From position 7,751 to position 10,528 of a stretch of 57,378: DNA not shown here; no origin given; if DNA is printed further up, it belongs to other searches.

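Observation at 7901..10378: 825-aa protein combining a large unassigned N-terminal region, a CxxC-x16-CxxC zinc ribbon and a PD-(D/E)xK-like nuclease core, with no NTPase motif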

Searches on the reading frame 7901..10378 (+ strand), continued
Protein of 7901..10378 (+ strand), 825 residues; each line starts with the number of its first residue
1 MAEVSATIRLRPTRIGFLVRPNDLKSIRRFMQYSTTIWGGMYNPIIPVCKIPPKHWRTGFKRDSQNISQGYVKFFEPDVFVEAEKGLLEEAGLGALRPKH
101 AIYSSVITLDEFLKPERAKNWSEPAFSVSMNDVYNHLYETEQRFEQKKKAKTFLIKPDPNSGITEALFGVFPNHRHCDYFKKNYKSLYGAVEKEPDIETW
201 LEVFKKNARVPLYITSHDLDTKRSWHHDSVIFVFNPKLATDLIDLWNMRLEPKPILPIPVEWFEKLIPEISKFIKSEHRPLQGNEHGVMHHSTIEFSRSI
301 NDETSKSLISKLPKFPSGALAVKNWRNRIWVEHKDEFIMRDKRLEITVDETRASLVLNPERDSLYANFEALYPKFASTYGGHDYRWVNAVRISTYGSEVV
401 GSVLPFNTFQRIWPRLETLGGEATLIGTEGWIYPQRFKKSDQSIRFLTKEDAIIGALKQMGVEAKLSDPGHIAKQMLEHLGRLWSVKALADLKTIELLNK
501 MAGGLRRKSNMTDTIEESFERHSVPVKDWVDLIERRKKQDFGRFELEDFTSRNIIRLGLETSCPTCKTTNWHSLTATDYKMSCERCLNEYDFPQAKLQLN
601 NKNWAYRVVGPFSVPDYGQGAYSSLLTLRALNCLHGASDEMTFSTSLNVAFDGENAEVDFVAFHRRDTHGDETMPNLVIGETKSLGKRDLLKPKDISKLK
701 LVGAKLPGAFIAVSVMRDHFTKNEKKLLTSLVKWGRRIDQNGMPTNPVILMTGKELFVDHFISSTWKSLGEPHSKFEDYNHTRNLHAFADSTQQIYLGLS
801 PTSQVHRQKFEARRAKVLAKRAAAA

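Call 78: find_encoding_contigs(protein=P0118, flank=10000, max_places=1)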
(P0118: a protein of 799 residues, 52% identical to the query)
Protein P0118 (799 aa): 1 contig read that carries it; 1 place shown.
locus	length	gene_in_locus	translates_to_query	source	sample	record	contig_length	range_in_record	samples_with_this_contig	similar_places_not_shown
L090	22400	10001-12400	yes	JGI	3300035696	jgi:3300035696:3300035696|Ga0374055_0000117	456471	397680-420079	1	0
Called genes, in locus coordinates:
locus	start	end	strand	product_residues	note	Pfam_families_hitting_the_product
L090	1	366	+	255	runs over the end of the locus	PF00027:cNMP_binding, PF13545:HTH_Crp_2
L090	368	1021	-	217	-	PF00011:HSP20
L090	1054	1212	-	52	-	-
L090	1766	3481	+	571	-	PF12551:PHBC_N, PF07167:PhaC_N, PF00561:Abhydrolase_1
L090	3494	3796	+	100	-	-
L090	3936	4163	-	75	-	-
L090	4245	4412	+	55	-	-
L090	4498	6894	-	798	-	PF00690:Cation_ATPase_N (weak), PF00122:E1-E2_ATPase, PF00702:Hydrolase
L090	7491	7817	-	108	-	PF01381:HTH_3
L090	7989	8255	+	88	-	PF13744:HTH_37, PF13560:HTH_31, PF12844:HTH_19, PF01381:HTH_3, PF13443:HTH_26 (weak)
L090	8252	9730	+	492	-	PF13657:Couple_hipA, PF07804:HipA_C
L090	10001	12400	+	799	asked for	-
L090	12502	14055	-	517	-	-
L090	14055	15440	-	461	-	PF13676:TIR_2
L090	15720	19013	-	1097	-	PF18731:HEPN_Swt1, PF04465:DUF499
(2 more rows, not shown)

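Call 81: search_dna_similar(query=window:7901-10375:+, collection=phages, mode=protein, max_evalue=0.001, max_rows=10)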
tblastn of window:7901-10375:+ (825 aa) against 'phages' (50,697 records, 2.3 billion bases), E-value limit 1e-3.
No match.

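Call 82: find_related_loci(query=A4, collection=viral_contigs, flank=8000)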
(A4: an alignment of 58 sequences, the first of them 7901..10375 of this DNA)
Query A4 (825 aa) in viral_contigs; peptide patterns used: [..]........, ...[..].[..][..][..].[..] (x = any residue, [..] = any of these).
21 stretches matched a pattern; 1 encode a relative of the query (tblastn E <= 1e-3); 1 distinct loci.
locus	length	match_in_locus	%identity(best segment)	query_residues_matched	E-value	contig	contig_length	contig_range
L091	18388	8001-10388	31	1-810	1e-117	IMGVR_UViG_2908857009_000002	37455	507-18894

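Call 85: search_protein_families(library=pfam, proteins=[L091:2055-4139:+, L091:4136-5068:+, L091:5938-6579:+, L091:7072-7545:+, L091:13292-14458:-, L091:14460-15491:-, L091:16096-16683:-, L091:16680-17321:-, L091:44-796:+, L091:941-1690:-], max_evalue=0.001)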
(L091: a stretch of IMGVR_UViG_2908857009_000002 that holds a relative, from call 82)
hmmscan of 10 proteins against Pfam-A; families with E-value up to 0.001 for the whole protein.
L091:2055-4139:+ (694 aa): 4 families
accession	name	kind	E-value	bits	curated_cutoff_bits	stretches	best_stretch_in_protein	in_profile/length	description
PF02914.21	DDE_2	-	9.5e-38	130.6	23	1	272-494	4-220/221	Bacteriophage Mu transposase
PF09039.17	HTH_Tnp_Mu_2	-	3.1e-27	95.2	20.5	1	165-268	5-109/109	Mu DNA binding, I gamma subdomain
PF09299.17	Mu-transpos_C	-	3.5e-09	36.9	21.7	1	514-579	6-61/61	Mu transposase, C-terminal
PF02316.22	HTH_Tnp_Mu_1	-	1.9e-06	28.7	23.3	1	34-142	15-126/134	Mu DNA-binding domain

L091:4136-5068:+ (310 aa): 2 families
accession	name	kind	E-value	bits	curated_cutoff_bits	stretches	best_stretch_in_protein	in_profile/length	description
PF13401.12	AAA_22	-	5.6e-15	56.2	27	1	106-205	14-123/130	AAA domain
PF09077.16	Phage-MuB_C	-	1.4e-12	47.7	25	1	226-301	1-75/78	Mu B transposition protein, C terminal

L091:5938-6579:+ (213 aa): 1 family
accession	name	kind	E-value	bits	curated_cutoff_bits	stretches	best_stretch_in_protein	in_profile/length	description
PF11363.13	DUF3164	-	3e-28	99.2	23.7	1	22-211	2-193/194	Protein of unknown function (DUF3164)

L091:7072-7545:+ (157 aa): 0 families

L091:13292-14458:- (388 aa): 1 family
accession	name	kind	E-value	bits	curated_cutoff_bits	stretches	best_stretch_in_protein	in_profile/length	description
PF04865.19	Baseplate_J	-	9e-39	133.7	21.1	1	75-332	2-254/255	Baseplate J-like protein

L091:14460-15491:- (343 aa): 0 families

L091:16096-16683:- (195 aa): 0 families

L091:16680-17321:- (213 aa): 1 family
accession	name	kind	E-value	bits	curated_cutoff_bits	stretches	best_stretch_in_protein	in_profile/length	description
PF05069.18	Phage_tail_S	-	0.00059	20.2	24.3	0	44-103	51-121/148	Phage virion morphogenesis family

L091:44-796:+ (250 aa): 1 family
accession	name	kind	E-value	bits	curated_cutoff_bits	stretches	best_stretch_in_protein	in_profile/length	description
PF07733.18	DNA_pol3_alpha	-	1.2e-59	202.5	23.9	1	88-240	1-154/260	Bacterial DNA polymerase III alpha NTPase domain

L091:941-1690:- (249 aa): 2 families
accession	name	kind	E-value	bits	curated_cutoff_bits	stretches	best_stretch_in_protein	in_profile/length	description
PF00717.28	Peptidase_S24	-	2.6e-17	63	23.3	1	118-240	5-116/116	Peptidase S24-like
PF07022.19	Phage_CI_repr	-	0.00077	20.2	22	0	35-95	4-63/65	Bacteriophage CI repressor helix-turn-helix domain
